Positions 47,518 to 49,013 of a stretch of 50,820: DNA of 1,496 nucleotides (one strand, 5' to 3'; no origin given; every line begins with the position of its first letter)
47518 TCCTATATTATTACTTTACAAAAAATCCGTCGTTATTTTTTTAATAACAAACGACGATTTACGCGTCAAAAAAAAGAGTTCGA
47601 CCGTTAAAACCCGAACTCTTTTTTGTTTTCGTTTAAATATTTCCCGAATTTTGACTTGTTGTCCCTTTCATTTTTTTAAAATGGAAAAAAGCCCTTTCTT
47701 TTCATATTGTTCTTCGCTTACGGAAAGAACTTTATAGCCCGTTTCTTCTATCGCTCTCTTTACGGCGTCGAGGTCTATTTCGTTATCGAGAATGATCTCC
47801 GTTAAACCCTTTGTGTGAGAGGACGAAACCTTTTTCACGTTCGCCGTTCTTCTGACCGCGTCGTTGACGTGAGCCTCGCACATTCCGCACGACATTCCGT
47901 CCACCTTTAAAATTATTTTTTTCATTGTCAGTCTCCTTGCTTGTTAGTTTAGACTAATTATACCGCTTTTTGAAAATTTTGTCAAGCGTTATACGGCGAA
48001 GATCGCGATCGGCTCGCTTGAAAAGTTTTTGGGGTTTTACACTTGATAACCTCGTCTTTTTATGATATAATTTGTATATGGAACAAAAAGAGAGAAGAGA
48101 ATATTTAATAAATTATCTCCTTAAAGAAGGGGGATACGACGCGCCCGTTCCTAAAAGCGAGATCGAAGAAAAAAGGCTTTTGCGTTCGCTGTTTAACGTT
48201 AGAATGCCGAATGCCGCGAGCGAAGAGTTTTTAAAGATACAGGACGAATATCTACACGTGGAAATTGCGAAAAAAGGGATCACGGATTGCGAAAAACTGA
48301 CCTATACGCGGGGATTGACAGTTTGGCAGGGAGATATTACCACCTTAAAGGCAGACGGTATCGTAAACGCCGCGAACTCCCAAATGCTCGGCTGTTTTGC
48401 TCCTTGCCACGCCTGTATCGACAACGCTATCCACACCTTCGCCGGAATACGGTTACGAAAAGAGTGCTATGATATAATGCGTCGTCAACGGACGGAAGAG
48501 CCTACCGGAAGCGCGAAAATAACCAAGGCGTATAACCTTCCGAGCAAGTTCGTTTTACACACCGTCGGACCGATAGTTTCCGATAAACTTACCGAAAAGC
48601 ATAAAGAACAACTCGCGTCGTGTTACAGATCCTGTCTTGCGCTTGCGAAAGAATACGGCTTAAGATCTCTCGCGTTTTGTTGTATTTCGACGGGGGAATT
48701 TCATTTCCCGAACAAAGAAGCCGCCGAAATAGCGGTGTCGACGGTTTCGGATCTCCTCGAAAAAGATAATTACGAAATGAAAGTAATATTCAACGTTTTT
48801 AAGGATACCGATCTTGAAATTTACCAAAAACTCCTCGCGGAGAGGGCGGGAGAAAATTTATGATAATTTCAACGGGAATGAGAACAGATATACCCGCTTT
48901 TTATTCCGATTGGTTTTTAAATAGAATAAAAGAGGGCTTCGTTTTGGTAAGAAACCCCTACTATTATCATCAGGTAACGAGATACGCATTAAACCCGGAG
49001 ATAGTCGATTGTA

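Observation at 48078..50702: Macrodomain / DUF1848 Fe-S protein / SirTM sirtuin operon without GcvH-L or LplA2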

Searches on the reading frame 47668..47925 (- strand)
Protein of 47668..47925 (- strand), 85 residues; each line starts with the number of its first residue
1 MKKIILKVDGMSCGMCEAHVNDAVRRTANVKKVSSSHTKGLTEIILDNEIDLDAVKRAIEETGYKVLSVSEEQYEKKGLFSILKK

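Call 3: search_protein_families(library=pfam, proteins=[window:47668-47925:-], max_evalue=0.01)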
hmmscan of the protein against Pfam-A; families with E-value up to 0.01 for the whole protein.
window:47668-47925:- (85 aa): 2 families
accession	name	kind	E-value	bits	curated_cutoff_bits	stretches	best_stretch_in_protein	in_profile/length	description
PF00403.32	HMA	-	2.5e-09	37.8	24.8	1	6-65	2-62/62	Heavy-metal-associated domain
PF01206.22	TusA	-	0.0058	16.9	28.6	0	32-73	19-61/70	Sulfurtransferase TusA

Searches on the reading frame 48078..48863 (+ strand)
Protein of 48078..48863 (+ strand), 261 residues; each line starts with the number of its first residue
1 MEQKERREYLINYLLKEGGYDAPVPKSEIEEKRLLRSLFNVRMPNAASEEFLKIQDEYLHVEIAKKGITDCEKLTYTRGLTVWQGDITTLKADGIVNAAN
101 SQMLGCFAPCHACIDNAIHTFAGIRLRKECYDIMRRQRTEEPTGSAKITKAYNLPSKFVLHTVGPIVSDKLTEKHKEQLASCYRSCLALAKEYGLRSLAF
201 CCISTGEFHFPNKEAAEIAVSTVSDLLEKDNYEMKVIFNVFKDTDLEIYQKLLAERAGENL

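Call 3: search_protein_families(library=pfam, proteins=[window:48078-48863:+], max_evalue=0.01)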
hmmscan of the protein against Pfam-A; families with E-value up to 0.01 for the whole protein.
window:48078-48863:+ (261 aa): 1 family
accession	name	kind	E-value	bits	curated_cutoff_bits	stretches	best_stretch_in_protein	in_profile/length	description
PF01661.27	Macro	-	2e-38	131.4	22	1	96-219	1-118/118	Macro domain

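Call 4: search_protein_families(library=ncbifam, proteins=[window:48078-48863:+], max_evalue=0.01)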
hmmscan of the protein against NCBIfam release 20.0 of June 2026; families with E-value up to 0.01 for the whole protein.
window:48078-48863:+ (261 aa): 11 families
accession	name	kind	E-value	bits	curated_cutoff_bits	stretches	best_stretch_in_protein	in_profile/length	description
NF003163.0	PRK04143.1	equivalog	9.4e-107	356.3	272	1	2-255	3-262/265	protein-ADP-ribose hydrolase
NF001664.0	PRK00431.1-6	equivalog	1.2e-46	158.2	200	1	80-256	4-172/173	O-acetyl-ADP-ribose deacetylase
NF001660.0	PRK00431.1-1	equivalog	7.6e-41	139.6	271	1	80-257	5-175/177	O-acetyl-ADP-ribose deacetylase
NF001663.0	PRK00431.1-4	equivalog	9.5e-39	133.1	285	1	76-254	5-176/180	ADP-ribose-binding protein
NF001661.0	PRK00431.1-2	equivalog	8.1e-37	126.8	291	1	81-256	4-174/179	O-acetyl-ADP-ribose deacetylase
NF001667.0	PRK00431.2-3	equivalog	1.1e-21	77.3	252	1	81-254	11-174/182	ADP-ribose-binding protein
NF001668.0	PRK00431.2-4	equivalog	1.5e-19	70.2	278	1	77-255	46-214/220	ADP-ribose-binding protein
NF001662.0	PRK00431.1-3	equivalog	9.4e-19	67.9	215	1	80-253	5-181/185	[protein ADP-ribosylglutamate] hydrolase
NF009880.0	PRK13341.1-1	equivalog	1.4e-17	63.3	891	1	78-230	427-572/599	AAA family ATPase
NF001665.0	PRK00431.2-1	equivalog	7e-17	61.5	315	1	75-253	5-171/177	ADP-ribose-binding protein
NF001666.0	PRK00431.2-2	equivalog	1.8e-10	41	246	1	80-237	3-146/164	ADP-ribose-binding protein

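Call 6: search_solved_structures(query=window:48078-48863:+, max_evalue=0.00001, show_alignments=1)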
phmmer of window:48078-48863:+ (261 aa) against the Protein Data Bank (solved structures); distinct sequences matched with E-value up to 0.00001: 54.
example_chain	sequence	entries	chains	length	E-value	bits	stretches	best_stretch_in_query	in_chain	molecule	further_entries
8rsi_A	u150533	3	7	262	4.6e-83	281.7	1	2-253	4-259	O-acetyl-ADP-ribose deacetylase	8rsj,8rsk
5kiv_A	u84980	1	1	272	1.2e-68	234.5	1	3-254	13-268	Protein-ADP-ribose hydrolase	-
8rsl_A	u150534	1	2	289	1.4e-68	234.2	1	3-254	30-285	Protein-ADP-ribose hydrolase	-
8rsm_A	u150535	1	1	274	5.3e-59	202.8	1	20-254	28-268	Protein-ADP-ribose hydrolase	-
8rsn_A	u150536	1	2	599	4.4e-43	150.7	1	80-254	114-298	ADP-ribose 1''-phosphate phosphatase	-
4iqy_A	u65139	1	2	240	4.6e-41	144.1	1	73-255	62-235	O-acetyl-ADP-ribose deacetylase MACROD2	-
6y4y_A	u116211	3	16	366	1.3e-40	142.6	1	73-255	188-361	Thioredoxin 1,ADP-ribose glycohydrolase MACROD2 | ADP-ribose glycohydrolase MACROD2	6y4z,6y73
2x47_A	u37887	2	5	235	1.3e-31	113.1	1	79-253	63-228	MACRO DOMAIN-CONTAINING PROTEIN 1 | ADP-ribose glycohydrolase MACROD1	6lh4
5lau_A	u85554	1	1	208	5e-29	104.6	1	80-253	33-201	MacroD-type macrodomain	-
5l9k_A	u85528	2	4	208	6.7e-29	104.2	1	80-253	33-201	MACROD-TYPE MACRODOMAIN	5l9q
5fud_A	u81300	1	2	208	6.9e-29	104.2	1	80-253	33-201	O-ACETYL-ADP-RIBOSE DEACETYLASE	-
5lcc_A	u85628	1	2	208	6.4e-28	101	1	80-253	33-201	MACROD-TYPE MACRODOMAIN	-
5lbp_A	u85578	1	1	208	8.7e-28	100.6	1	80-253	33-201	MacroD-type macrodomain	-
1spv_A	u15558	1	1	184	1.8e-27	99.5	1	81-259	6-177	putative polyprotein/phosphatase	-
5fsu_A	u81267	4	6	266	1.9e-27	99.5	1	78-254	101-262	MACRODOMAIN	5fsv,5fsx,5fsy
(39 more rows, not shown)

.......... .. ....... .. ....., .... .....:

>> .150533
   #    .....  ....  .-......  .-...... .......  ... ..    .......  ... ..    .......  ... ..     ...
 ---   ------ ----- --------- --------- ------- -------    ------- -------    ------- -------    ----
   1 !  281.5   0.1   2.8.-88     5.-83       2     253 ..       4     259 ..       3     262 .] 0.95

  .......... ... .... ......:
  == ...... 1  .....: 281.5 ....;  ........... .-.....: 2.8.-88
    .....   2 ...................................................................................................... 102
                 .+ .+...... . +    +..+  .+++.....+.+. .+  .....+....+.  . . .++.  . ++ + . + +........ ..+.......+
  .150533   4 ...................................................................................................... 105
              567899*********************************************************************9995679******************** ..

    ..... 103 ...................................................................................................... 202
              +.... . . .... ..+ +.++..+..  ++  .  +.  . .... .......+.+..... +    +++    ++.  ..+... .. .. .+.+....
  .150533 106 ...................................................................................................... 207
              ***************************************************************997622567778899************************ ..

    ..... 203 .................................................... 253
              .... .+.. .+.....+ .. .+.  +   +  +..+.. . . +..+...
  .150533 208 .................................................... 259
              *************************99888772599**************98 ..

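Call 43: search_protein_families(library=padloc, proteins=[window:48078-48860:+], max_evalue=0.01)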
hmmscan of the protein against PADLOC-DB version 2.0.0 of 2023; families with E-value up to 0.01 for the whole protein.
window:48078-48860:+ (261 aa): 0 families

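Call 44: search_protein_families(library=phrogs, proteins=[window:48078-48860:+], max_evalue=0.01)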
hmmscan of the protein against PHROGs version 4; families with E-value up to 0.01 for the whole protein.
window:48078-48860:+ (261 aa): 0 families
